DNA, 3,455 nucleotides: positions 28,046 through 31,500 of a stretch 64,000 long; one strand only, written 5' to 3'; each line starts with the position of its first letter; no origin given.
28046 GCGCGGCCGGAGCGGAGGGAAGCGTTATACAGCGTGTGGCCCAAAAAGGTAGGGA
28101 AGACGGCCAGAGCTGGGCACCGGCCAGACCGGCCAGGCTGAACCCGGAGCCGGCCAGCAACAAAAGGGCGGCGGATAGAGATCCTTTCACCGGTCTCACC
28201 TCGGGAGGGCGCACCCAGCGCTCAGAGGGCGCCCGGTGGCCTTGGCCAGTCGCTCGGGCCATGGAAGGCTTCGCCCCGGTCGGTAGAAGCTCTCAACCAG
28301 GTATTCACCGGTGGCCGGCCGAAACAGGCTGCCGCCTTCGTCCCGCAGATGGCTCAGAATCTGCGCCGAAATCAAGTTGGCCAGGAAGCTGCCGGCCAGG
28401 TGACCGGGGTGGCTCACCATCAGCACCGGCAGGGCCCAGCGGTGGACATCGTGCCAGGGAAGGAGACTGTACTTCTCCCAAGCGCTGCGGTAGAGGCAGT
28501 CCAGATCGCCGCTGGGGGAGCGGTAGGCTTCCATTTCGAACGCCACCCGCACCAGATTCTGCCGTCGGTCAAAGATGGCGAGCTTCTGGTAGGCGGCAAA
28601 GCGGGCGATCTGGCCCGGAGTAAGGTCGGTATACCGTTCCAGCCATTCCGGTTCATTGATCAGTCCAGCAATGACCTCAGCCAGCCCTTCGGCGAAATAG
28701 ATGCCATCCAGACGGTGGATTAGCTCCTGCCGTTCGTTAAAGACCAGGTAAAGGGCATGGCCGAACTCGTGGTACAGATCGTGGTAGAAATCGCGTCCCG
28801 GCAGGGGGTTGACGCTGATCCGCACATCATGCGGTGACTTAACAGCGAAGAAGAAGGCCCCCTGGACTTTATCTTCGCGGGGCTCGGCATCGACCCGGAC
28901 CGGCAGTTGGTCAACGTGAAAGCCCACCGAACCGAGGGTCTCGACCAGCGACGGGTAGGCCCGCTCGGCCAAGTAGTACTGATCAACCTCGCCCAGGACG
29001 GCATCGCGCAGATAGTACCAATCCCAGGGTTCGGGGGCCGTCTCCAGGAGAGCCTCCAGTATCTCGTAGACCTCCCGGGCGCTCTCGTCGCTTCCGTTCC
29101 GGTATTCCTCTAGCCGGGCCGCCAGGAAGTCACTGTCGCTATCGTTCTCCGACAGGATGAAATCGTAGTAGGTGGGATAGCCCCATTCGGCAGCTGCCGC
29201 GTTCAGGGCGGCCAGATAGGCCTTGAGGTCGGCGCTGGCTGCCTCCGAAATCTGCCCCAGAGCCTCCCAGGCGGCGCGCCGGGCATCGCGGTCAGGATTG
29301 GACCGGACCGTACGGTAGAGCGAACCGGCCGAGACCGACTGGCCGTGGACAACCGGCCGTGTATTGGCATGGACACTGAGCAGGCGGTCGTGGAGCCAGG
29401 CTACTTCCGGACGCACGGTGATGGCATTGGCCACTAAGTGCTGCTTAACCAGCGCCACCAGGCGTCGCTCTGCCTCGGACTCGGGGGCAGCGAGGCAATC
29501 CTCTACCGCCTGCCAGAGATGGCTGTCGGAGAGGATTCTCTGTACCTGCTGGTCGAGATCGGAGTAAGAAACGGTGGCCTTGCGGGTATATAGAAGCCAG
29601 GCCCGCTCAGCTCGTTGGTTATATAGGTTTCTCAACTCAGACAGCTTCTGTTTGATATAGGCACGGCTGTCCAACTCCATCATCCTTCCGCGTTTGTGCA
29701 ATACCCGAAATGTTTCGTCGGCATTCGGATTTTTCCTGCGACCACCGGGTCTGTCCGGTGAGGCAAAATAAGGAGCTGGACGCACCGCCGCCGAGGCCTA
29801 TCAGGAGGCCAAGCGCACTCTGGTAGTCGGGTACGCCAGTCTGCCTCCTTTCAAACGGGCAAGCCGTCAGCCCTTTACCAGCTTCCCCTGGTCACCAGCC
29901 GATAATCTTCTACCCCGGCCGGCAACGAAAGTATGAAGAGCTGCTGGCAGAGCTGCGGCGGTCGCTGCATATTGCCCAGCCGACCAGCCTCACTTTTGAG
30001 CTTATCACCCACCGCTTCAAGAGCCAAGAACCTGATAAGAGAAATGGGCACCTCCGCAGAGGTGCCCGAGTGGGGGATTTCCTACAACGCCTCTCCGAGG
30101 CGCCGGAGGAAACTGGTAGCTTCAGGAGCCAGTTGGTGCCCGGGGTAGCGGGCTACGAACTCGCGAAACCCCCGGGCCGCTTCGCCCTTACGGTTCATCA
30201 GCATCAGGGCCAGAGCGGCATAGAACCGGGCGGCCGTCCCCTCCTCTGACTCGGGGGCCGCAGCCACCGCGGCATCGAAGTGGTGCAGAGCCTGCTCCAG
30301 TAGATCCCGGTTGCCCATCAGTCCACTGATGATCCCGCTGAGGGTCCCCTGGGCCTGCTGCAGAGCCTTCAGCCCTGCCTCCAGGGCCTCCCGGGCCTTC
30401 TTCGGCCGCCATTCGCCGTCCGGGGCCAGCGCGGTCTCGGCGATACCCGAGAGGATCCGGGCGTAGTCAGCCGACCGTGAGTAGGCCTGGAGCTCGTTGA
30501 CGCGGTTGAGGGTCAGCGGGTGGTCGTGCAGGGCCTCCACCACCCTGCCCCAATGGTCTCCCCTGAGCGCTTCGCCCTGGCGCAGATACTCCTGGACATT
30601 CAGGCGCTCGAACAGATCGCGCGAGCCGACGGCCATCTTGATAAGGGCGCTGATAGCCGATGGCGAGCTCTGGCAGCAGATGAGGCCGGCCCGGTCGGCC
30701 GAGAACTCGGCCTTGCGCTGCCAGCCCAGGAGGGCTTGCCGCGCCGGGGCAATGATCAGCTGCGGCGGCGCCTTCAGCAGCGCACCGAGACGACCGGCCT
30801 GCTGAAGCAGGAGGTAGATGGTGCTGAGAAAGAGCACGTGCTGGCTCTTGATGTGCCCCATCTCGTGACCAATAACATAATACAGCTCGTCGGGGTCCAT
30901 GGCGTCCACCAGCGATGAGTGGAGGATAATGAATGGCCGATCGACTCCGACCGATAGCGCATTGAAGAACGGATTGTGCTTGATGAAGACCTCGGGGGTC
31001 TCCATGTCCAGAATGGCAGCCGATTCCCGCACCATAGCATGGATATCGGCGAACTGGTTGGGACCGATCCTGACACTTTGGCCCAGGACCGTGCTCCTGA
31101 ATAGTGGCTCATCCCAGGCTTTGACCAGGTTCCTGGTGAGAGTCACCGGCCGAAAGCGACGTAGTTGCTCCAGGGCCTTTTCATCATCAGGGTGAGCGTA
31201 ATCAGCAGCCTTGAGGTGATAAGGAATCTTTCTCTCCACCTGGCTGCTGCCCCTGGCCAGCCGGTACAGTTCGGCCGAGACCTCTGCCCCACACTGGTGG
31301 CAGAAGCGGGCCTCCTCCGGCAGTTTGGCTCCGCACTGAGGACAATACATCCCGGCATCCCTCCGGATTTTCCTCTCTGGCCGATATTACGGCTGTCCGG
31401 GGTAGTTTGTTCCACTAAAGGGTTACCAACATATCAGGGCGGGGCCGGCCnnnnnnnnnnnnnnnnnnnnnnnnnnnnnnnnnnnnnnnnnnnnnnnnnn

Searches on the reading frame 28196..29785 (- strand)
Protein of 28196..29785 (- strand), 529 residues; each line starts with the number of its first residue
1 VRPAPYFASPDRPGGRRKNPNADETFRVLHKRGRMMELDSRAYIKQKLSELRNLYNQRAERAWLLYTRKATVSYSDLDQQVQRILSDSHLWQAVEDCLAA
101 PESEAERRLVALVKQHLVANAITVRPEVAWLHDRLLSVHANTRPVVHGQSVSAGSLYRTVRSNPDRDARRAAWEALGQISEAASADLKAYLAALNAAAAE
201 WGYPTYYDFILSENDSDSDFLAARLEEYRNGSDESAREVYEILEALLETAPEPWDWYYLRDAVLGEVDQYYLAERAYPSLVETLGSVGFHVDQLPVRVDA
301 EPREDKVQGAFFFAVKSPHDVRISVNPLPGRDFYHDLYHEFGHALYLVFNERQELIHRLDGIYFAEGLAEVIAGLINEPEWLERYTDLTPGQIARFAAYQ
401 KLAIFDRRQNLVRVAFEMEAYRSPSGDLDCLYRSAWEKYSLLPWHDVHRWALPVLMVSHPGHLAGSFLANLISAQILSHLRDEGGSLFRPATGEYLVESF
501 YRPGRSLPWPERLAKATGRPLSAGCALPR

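Call 33: search_protein_families(library=pfam, proteins=[window:28196-29785:-], max_evalue=0.00001)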
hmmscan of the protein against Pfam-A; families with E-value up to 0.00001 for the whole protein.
window:28196-29785:- (529 aa): 1 family
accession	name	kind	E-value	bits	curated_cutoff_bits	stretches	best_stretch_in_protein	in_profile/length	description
PF01432.26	Peptidase_M3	-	4.6e-08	33.3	27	0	161-260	3-115/457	Peptidase family M3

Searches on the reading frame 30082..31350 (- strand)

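Call 34: search_protein_families(library=pfam, proteins=[window:30082-31350:-], max_evalue=0.00001)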
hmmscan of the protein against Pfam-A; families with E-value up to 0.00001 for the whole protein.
window:30082-31350:- (422 aa): 3 families
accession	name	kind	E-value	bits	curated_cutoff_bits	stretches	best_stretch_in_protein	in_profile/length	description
PF01435.24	Peptidase_M48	-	1.1e-23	84.5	20.3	1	97-289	1-184/186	Peptidase family M48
PF13240.11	Zn_Ribbon_1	-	2.6e-09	37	25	1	2-24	1-23/23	zinc-ribbon domain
PF12773.13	DZR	-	7.4e-06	26.5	27.3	0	3-25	1-23/45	Double zinc ribbon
